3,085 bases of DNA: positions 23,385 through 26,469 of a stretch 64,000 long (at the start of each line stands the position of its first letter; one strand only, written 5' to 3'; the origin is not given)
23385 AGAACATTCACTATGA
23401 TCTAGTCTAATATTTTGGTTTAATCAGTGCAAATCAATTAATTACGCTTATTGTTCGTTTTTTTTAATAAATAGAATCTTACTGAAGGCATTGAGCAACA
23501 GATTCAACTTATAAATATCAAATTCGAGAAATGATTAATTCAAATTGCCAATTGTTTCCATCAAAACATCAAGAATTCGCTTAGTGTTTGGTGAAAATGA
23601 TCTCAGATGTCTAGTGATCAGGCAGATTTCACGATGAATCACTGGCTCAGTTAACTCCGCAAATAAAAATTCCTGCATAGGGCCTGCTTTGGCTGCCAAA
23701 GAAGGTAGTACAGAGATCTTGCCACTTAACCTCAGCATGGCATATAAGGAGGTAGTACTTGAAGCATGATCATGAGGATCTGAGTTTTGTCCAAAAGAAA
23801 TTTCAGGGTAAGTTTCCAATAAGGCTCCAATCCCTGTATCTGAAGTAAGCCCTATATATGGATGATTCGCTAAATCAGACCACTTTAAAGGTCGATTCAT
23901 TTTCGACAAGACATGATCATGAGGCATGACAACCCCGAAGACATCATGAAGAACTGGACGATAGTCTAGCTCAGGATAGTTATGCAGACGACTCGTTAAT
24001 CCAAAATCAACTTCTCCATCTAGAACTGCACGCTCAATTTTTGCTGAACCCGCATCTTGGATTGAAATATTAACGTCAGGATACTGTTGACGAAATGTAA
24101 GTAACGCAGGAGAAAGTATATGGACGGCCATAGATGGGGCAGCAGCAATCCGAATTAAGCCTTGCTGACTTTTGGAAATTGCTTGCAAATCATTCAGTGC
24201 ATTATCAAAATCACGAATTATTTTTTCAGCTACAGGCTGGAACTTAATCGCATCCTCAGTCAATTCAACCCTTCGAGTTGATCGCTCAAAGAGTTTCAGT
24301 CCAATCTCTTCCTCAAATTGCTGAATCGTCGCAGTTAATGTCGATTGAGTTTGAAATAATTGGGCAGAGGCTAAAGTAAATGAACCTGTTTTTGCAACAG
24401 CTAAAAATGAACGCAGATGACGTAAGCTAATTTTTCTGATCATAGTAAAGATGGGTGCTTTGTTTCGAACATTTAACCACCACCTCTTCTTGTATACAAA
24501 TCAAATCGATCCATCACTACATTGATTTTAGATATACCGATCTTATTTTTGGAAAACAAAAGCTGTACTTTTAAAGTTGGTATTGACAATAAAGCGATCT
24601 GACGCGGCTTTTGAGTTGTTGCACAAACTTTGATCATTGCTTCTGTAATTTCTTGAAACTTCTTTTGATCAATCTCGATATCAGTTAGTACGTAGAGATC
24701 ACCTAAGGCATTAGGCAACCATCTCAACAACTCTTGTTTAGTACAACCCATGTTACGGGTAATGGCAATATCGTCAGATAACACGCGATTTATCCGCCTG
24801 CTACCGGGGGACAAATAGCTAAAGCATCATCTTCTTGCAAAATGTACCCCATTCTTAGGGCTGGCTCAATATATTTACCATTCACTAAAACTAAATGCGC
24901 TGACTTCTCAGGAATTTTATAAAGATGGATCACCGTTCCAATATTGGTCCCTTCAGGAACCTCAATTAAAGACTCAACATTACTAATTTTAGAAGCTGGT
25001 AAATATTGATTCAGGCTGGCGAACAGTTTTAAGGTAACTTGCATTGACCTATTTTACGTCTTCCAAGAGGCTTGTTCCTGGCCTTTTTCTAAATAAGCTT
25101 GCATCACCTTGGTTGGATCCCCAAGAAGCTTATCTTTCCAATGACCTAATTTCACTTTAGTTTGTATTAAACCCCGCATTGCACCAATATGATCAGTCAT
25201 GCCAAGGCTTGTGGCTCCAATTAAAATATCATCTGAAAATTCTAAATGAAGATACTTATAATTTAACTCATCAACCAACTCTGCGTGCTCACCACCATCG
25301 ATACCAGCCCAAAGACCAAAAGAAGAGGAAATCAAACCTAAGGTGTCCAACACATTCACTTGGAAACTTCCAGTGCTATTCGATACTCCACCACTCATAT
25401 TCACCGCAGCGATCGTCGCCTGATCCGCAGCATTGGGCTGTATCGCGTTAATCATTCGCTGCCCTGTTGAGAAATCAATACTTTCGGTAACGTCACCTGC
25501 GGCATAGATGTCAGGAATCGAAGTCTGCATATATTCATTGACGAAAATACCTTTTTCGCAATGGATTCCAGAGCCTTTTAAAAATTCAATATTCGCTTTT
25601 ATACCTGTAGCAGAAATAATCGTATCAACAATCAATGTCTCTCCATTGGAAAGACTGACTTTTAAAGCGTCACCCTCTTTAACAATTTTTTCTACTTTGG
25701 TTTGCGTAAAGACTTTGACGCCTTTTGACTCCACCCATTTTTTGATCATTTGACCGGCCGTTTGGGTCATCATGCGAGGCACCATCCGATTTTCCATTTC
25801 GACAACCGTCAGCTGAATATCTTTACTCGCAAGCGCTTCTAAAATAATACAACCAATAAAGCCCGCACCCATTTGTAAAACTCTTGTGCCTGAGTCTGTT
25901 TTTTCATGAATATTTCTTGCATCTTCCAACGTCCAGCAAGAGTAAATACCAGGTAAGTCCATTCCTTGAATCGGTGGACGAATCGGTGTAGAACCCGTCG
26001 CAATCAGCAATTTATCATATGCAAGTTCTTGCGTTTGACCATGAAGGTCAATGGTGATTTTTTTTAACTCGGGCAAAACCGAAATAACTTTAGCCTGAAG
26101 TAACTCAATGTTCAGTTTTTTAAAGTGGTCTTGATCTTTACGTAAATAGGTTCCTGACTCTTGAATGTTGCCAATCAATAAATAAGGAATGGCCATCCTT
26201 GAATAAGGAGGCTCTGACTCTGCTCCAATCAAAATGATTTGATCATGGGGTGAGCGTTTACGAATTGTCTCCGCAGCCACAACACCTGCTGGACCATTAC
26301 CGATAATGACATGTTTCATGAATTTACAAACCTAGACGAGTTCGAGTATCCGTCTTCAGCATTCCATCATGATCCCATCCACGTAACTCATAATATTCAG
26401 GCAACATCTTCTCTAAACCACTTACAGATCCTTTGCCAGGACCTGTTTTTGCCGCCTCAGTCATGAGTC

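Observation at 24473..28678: Complete Aromatoleum-type tungsten aldehyde oxidoreductase operon in an apparently aerobic Burkholderiales genome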

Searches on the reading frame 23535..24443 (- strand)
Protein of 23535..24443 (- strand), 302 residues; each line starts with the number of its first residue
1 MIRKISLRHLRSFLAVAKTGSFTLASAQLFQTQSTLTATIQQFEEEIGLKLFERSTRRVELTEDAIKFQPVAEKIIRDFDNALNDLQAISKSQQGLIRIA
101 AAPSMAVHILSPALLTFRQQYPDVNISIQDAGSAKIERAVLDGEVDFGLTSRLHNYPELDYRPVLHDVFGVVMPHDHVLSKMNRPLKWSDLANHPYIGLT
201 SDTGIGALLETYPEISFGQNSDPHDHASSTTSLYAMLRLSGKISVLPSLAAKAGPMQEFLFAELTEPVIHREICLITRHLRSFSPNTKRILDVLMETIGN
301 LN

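Call 3: search_protein_families(library=pfam, proteins=[window:23535-24443:-])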
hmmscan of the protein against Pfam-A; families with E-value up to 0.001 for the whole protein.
window:23535-24443:- (302 aa): 3 families
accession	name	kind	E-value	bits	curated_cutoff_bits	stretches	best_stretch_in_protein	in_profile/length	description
PF03466.25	LysR_substrate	-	2.2e-35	122.4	28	1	92-296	3-206/209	LysR substrate binding domain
PF00126.33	HTH_1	-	1.5e-19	70.1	26.6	1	7-65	1-59/60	Bacterial regulatory helix-turn-helix protein, lysR family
PF12849.12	PBP_like_2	-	0.00016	21.9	27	1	92-154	5-68/267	PBP superfamily domain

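Call 4: search_protein_families(library=ncbifam, proteins=[window:23535-24443:-])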
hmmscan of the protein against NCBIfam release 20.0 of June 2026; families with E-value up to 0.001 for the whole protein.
window:23535-24443:- (302 aa): 54 families (the best 25 are shown)
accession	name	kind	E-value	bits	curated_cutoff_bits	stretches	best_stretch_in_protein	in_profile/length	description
NF052633.1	LysR_TF_PsrA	exception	1.1e-40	139.4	540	1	5-284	5-282/297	L-proline-binding transcription factor PsrA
NF040786.1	LysR_Sec_metab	equivalog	9.5e-40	136.4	250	1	6-296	2-296/298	selenium metabolism-associated LysR family transcriptional regulator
NF008416.0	PRK11242.1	equivalog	4.7e-39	134.5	277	1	7-279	3-272/300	transcriptional regulator CynR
NF047520.1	trans_act_CidR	equivalog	6.6e-38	130.5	415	1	6-294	2-288/292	cidABC operon transcriptional activator CidR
NF045775.1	acetoin_reg_AlsR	exception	2.4e-33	115.8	430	1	6-203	2-198/290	acetoin biosynthesis transcriptional regulator AlsR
NF007385.0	PRK09906.1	equivalog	6.7e-32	110.8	356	1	6-197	2-191/296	DNA-binding transcriptional regulator HcaR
NF053705.1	TransRegGltCGpos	equivalog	4.4e-31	108.2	350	1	6-297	2-292/300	glutamate biosynthesis transcriptional regulator GltC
TIGR03339.1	phn_lysR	subfamily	2.6e-30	105.6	341.1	1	10-194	2-182/279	aminoethylphosphonate catabolism associated LysR family transcriptional regulator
NF008352.0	PRK11139.1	subfamily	4.4e-30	104.8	288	1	6-198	7-193/305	transcriptional regulator GcvA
NF040888.1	trans_reg_YafC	equivalog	1.6e-27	96.1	470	1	7-201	5-195/293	DNA-binding transcriptional regulator YafC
NF008722.0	PRK11716.1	equivalog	5.4e-26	91.3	246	1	6-197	2-194/293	HTH-type transcriptional activator IlvY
NF008239.0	PRK11013.1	equivalog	1e-24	87.1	288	1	4-297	3-293/309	LysR family transcriptional regulator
NF007439.0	PRK09986.1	equivalog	1.8e-24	86.7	290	1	3-203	5-206/296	LysR family transcriptional regulator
NF040889.1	trans_reg_YeiE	equivalog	1e-23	84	480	1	4-204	2-196/288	DNA-binding transcriptional regulator YeiE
NF047711.1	PutUtilRegPtrR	equivalog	2.7e-23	82.5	400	1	7-178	3-172/283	putrescine utilization regulator PtrR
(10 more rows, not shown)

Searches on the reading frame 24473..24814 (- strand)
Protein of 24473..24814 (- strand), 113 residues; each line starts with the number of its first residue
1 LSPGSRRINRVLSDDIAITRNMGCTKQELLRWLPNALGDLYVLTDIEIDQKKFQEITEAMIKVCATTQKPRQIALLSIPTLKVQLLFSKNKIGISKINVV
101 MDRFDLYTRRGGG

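Call 3: search_protein_families(library=pfam, proteins=[window:24473-24814:-])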
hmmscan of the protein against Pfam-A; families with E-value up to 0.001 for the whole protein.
window:24473-24814:- (113 aa): 0 families

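Call 4: search_protein_families(library=ncbifam, proteins=[window:24473-24814:-])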
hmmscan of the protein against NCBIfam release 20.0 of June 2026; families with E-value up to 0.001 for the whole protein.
window:24473-24814:- (113 aa): 0 families

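Call 49: search_protein_families(library=pfam, alignment_id=A1, max_evalue=0.1)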
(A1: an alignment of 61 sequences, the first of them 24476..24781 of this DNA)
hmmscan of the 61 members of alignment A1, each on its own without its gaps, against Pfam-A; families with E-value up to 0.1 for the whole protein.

A. member 1, window:24476-24781:- (102 aa): 2 families
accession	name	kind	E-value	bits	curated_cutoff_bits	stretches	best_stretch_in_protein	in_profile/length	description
PF19715.4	DUF6210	-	0.0019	19.1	25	1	7-55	47-95/116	Family of unknown function (DUF6210)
PF20831.2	Reov_VP3_MTase1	-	0.052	13.4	27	1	30-90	143-204/226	Reovirus VP3 protein, Methyltransferase domain 1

B. families by the number of members that match (of 61 scanned): 4 families
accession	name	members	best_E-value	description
PF19715.4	DUF6210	1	0.0019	Family of unknown function (DUF6210)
PF24588.1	DUF7613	1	0.036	Domain of unknown function (DUF7613)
PF16218.11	Peptidase_C101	1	0.042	Peptidase family C101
PF20831.2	Reov_VP3_MTase1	1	0.052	Reovirus VP3 protein, Methyltransferase domain 1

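Call 51: predict_structure(alignment_id=A1)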
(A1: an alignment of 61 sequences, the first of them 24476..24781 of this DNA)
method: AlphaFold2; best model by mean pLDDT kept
length: 102 residues; sequences in the alignment: 61
mean_pLDDT: 91.3   pTM: 0.81
mean pLDDT of the five models: 91.3, 90.5, 90.5, 89.8, 87.6
residues with pLDDT >= 90: 86; 70-90: 11; 50-70: 4; < 50: 1
segments of 3 or more residues with pLDDT < 50: none
pLDDT, mean of each block of 10 residues (from residue 1): 86 94 93 96 92 96 92 94 93 86 51
secondary structure, 60 per line:
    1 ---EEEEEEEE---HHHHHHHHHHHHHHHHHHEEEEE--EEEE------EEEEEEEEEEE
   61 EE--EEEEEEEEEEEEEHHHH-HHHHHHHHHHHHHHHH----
elements in order: E4-11 H15-32 E33-37 E40-43 E50-62 E65-77 H78-81 H83-98

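Call 53: fold_search(model_id=the predicted structure, library=pdb)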
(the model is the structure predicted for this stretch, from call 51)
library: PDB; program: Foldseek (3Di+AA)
matches with E <= 10: 926; with E <= 0.001: 0
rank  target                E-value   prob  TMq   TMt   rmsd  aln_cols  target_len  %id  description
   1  6zzn                  8.8e-03  0.99  0.55  0.29   7.0       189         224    9  Crystal structure of the cubic catalytic core of the Mycobacterium tuberculosis branched-chain alphaketoacid acyltransfe (released 2021-08-18)
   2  8eqn                  1.3e-02  0.99  0.53  0.27   6.3       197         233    9  BG505 UFO-E2p-L4P nanoparticle reconstructed by focused refinement with a mask around the nanoparticle core (released 2023-04-19)
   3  3l60                  1.5e-02  0.99  0.55  0.28   6.5       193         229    8  Crystal structure of branched-chain alpha-keto acid dehydrogenase subunit e2 from mycobacterium tuberculosis (released 2010-01-05)
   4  1b5s_A                2.1e-02  0.96  0.49  0.25   7.5       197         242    9  DIHYDROLIPOYL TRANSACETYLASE (E.C.2.3.1.12) CATALYTIC DOMAIN (RESIDUES 184-425) FROM BACILLUS STEAROTHERMOPHILUS (released 1999-02-16)
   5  7q5r_A                2.2e-02  0.99  0.58  0.32   6.2       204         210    7  Protein community member pyruvate dehydrogenase complex E2 core from C. thermophilum (released 2022-02-02)
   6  1eaa                  2.3e-02  0.89  0.44  0.22   8.9       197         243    7  ATOMIC STRUCTURE OF THE CUBIC CORE OF THE PYRUVATE DEHYDROGENASE MULTIENZYME COMPLEX (released 1993-10-31)
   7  1dpb                  2.5e-02  0.87  0.44  0.22   8.9       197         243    7  CRYSTALLOGRAPHIC AND ENZYMATIC INVESTIGATIONS ON THE ROLE OF SER558, HIS610 AND ASN614 IN THE CATALYTIC MECHANISM OF AZO (released 1995-04-20)
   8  9njt_A                3.0e-02  0.66  0.40  0.21  10.9       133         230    8  Structure of native octahedral assembly of D. discoideum Odo2 (released 2025-03-12)
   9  1v8c_A                4.0e-02  0.98  0.50  0.33   4.2        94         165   16  Crystal Structure of MoaD related protein from Thermus thermophilus HB8 (released 2004-01-20)
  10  9y6t_A                4.2e-02  0.85  0.47  0.24   9.1       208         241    6  Structure of Mycobacterium tuberculosis pyruvate dehydrogenase complex E2p core subunit DlaT in a hexamer state (released 2026-02-25)
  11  7ux1_A                5.5e-02  0.77  0.41  0.09   6.0       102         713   11  EcMscK in an Open Conformation (released 2022-11-23)
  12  1v8c_B                5.9e-02  0.96  0.48  0.33   4.2        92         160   16  Crystal Structure of MoaD related protein from Thermus thermophilus HB8 (released 2004-01-20)
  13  7b9k_A                5.9e-02  0.77  0.46  0.19   8.6       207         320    7  Cryo-EM structure of the dihydrolipoyl transacetylase cubic core of the E. coli pyruvate dehydrogenase complex includi (released 2021-08-11)
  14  4n72_C                6.3e-02  0.90  0.52  0.26   6.8       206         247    7  Catalytic domain from dihydrolipoamide acetyltransferase of pyruvate dehydrogenase from Escherichia coli (released 2014-04-23)
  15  7uol_D                6.7e-02  0.54  0.33  0.17   5.7        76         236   10  Endogenous dihydrolipoamide succinyltransferase (E2) core of 2-oxoglutarate dehydrogenase complex from bovine kidney (released 2022-11-30)
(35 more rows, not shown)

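Call 56: search_solved_structures(query=A1, max_evalue=10, show_alignments=2)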
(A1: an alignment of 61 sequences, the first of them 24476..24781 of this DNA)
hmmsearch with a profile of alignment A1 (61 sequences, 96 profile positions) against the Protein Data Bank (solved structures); distinct sequences matched with E-value up to 10: 2.
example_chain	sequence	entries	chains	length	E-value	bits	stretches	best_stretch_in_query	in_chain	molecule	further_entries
6cu3_A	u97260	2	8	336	0.62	13.7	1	24-94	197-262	protein arginine N-methyltransferase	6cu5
8dur_A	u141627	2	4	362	0.71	13.6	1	24-94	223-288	Protein arginine N-methyltransferase 1 (PRMT1) | PUA domain-containing protein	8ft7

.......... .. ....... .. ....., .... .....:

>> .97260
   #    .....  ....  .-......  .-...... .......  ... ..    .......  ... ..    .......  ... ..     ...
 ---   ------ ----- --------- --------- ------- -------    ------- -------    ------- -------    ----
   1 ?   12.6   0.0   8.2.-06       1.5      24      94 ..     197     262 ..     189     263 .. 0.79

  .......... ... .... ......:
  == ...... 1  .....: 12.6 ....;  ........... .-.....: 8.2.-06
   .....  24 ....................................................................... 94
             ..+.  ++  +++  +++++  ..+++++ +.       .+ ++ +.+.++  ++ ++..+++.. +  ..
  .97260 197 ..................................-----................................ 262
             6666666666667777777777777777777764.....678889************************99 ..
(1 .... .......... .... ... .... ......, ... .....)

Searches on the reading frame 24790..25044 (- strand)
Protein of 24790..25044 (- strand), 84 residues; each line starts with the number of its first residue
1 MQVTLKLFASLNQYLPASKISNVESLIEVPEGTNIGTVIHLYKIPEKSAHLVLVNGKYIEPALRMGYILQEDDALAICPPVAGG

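Call 3: search_protein_families(library=pfam, proteins=[window:24790-25044:-])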
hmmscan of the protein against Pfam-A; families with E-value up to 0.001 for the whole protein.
window:24790-25044:- (84 aa): 2 families
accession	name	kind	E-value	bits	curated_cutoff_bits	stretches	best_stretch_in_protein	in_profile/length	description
PF02597.26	ThiS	-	2e-09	38.3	22.5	1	20-84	10-76/76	ThiS family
PF14451.12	Ub-Mut7C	-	0.00069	19.9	23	1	2-79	3-75/81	Mut7-C ubiquitin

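Call 4: search_protein_families(library=ncbifam, proteins=[window:24790-25044:-])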
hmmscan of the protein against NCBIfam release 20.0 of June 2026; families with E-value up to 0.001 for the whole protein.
window:24790-25044:- (84 aa): 2 families
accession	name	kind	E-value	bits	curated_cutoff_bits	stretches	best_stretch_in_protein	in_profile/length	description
TIGR01687.1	moaD_arch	subfamily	7.2e-07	29.6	49.5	1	47-84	53-88/88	MoaD family protein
NF041918.1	SAMP1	equivalog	9.8e-06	26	60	1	52-84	59-91/91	ubiquitin-like small modifier protein 1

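Call 57: search_solved_structures(query=window:24790-25044:-, max_evalue=1, show_alignments=2)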
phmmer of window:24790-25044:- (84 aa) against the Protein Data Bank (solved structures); distinct sequences matched with E-value up to 1: 3.
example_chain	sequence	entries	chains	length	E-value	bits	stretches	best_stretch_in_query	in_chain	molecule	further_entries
2g1e_A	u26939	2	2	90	0.16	15.6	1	18-84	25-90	hypothetical protein Ta0895 | Putative uncharacterized protein Ta0895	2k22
2l52_A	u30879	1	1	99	0.2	15.4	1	52-84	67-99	METHANOSARCINA ACETIVORANS SAMP1 HOMOLOG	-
2m19_A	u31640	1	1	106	0.35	14.6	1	41-84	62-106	Molybdopterin converting factor subunit 1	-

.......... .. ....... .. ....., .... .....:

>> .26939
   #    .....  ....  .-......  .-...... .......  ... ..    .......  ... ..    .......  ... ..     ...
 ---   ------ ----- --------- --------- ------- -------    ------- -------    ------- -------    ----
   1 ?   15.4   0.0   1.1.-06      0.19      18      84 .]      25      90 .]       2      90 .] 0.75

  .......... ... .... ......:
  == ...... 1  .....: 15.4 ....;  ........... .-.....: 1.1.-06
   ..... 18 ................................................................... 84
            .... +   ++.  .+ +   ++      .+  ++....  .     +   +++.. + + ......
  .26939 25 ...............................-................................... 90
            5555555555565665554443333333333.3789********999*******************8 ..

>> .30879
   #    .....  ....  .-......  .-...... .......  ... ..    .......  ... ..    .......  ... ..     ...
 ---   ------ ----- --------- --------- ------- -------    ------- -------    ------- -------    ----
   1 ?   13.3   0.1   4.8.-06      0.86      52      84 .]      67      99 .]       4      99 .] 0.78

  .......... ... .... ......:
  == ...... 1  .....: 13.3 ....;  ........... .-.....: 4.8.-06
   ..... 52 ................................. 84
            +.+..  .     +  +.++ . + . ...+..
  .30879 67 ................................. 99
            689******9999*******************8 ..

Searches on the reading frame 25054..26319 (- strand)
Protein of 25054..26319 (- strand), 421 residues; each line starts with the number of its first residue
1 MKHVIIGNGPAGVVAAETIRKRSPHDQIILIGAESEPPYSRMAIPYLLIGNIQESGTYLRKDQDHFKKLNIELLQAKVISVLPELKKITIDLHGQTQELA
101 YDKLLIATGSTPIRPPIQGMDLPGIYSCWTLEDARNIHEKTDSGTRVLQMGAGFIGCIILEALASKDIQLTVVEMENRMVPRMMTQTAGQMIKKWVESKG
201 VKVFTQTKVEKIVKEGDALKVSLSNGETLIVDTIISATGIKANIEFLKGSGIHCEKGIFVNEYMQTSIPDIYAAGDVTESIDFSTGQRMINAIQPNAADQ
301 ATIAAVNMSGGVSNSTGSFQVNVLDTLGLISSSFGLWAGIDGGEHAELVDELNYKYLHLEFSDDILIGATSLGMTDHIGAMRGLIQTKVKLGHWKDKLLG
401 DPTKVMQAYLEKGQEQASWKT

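Call 3: search_protein_families(library=pfam, proteins=[window:25054-26319:-])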
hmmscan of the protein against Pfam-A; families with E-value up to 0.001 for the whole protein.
window:25054-26319:- (421 aa): 7 families
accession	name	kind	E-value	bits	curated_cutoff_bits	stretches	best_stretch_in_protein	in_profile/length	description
PF07992.20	Pyr_redox_2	-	2.2e-58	198.4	26.1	1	1-283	1-278/291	Pyridine nucleotide-disulphide oxidoreductase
PF00070.33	Pyr_redox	-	1.1e-13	51.9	22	1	147-223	2-79/82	Pyridine nucleotide-disulphide oxidoreductase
PF13738.12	Pyr_redox_3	-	2.7e-12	47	30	1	54-275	82-305/305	Pyridine nucleotide-disulphide oxidoreductase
PF03486.20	HI0933_like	-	2.9e-09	37.2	50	1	161-241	84-165/244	HI0933-like protein Rossmann domain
PF13454.12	NAD_binding_9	-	6.3e-07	29.9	21.8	0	185-240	100-154/155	FAD-NAD(P)-binding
PF01266.30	DAO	-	2.6e-06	27.7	27.9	0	194-247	157-210/353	FAD dependent oxidoreductase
PF13450.12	NAD_binding_8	-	1.6e-05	25.5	21.9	0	151-207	3-55/68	NAD(P)-binding Rossmann-like domain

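Call 4: search_protein_families(library=ncbifam, proteins=[window:25054-26319:-])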
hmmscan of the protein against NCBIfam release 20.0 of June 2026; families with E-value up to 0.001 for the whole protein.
window:25054-26319:- (421 aa): 58 families (the best 25 are shown)
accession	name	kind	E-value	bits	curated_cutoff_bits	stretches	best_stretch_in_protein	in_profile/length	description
NF045765.1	PhenlGlyoxDHPadH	equivalog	3.6e-80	269.9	475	1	2-408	4-409/416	NADH-dependent phenylglyoxylate dehydrogenase subunit epsilon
TIGR03385.1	CoA_CoA_reduc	equivalog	4.2e-54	184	578.8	1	3-336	2-341/439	CoA-disulfide reductase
TIGR02374.1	nitri_red_nirB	equivalog_domain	9.1e-53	179.8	578.35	1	4-398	2-395/794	nitrite reductase large subunit NirB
NF042949.2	3PPDioc_HcaD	equivalog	1.9e-47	161.9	450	1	3-314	4-311/386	3-phenylpropionate/cinnamic acid dioxygenase ferredoxin--NAD(+) reductase subunit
NF007123.0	PRK09564.1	equivalog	9.4e-47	159.7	458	1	1-335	1-341/444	CoA-disulfide reductase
NF003437.0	PRK04965.1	equivalog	9.1e-45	153.3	392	1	4-279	6-276/378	NADH:flavorubredoxin reductase NorW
NF041682.1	ant_diox_AndAa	equivalog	2.1e-42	145.3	650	1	2-314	5-315/406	anthranilate 1,2-dioxygenase system ferredoxin--NAD(+) reductase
NF007286.0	PRK09754.1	equivalog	1.4e-39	136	447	1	4-388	7-382/400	phenylpropionate dioxygenase ferredoxin reductase subunit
NF046103.1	NOXase_Strep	equivalog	6.1e-37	127.6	600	1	2-336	1-339/442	H2O-forming NADH oxidase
NF011565.0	PRK14989.1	subfamily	1.1e-32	113.1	883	1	2-399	5-401/847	nitrite reductase large subunit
TIGR01350.1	lipoamide_DH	equivalog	3.8e-30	105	408.8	1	84-281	115-312/461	dihydrolipoyl dehydrogenase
TIGR02053.1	MerA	equivalog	9.9e-30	103.9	454.45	1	66-312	98-332/465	mercury(II) reductase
NF010037.0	PRK13512.1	equivalog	8.7e-28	97.4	394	1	2-282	3-283/438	CoA-disulfide reductase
NF004991.0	PRK06370.1-3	subfamily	7.9e-26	90.7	620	1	95-284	159-348/509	FAD-containing oxidoreductase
NF004943.0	PRK06292.2-1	equivalog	5.1e-24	84.9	432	1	61-279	93-309/456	dihydrolipoyl dehydrogenase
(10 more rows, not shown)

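Call 7: search_solved_structures(query=window:25054-26319:-, show_alignments=1)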
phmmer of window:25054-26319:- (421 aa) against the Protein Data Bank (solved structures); distinct sequences matched with E-value up to 0.001: 161 (the best 60 are shown).
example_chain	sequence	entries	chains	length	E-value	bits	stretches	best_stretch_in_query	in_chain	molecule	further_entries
8c0z_E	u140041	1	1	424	2.9e-147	494.2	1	1-415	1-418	Similar to ferredoxin:NADH oxidoreductases or NADH oxidases,potential subunit of aldehyde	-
6pfz_D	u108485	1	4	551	6.6e-52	180.2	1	2-335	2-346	NADH oxidase (NoxA-3)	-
6ruz_A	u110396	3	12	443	5.1e-35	124.6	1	3-281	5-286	NADH oxidase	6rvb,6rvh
3iwa_A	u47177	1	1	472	8.1e-30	107.5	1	2-318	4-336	FAD-dependent pyridine nucleotide-disulphide oxidoreductase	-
3ef6_A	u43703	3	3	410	7.4e-29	104.3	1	4-309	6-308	Toluene 1,2-dioxygenase system ferredoxin--NAD(+) reductase | TodA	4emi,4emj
3ntd_A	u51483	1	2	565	8.3e-29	104.2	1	2-317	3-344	FAD-dependent pyridine nucleotide-disulphide oxidoreductase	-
3nta_A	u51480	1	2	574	8.9e-29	104.1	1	2-317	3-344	FAD-dependent pyridine nucleotide-disulphide oxidoreductase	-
3nt6_A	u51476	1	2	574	9.1e-29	104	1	2-317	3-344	FAD-dependent pyridine nucleotide-disulphide oxidoreductase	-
2v3a_A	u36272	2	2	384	1.6e-28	103.2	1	4-279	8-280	RUBREDOXIN REDUCTASE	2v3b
3kd9_A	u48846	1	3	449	2.2e-28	102.8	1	2-313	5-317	Coenzyme A disulfide reductase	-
4fx9_A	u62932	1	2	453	2.3e-28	102.7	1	2-313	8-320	Coenzyme A disulfide reductase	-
5l1n_A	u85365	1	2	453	2.8e-28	102.4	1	2-313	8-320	Coenzyme A disulfide reductase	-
3fg2_P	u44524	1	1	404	4.8e-28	101.7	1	4-313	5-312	Putative rubredoxin reductase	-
6tuk_B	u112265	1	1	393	6.9e-28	101.1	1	3-279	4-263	Putative oxidoreductase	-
4ocg_A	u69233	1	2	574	1.2e-27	100.3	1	2-317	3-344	FAD-dependent pyridine nucleotide-disulphide oxidoreductase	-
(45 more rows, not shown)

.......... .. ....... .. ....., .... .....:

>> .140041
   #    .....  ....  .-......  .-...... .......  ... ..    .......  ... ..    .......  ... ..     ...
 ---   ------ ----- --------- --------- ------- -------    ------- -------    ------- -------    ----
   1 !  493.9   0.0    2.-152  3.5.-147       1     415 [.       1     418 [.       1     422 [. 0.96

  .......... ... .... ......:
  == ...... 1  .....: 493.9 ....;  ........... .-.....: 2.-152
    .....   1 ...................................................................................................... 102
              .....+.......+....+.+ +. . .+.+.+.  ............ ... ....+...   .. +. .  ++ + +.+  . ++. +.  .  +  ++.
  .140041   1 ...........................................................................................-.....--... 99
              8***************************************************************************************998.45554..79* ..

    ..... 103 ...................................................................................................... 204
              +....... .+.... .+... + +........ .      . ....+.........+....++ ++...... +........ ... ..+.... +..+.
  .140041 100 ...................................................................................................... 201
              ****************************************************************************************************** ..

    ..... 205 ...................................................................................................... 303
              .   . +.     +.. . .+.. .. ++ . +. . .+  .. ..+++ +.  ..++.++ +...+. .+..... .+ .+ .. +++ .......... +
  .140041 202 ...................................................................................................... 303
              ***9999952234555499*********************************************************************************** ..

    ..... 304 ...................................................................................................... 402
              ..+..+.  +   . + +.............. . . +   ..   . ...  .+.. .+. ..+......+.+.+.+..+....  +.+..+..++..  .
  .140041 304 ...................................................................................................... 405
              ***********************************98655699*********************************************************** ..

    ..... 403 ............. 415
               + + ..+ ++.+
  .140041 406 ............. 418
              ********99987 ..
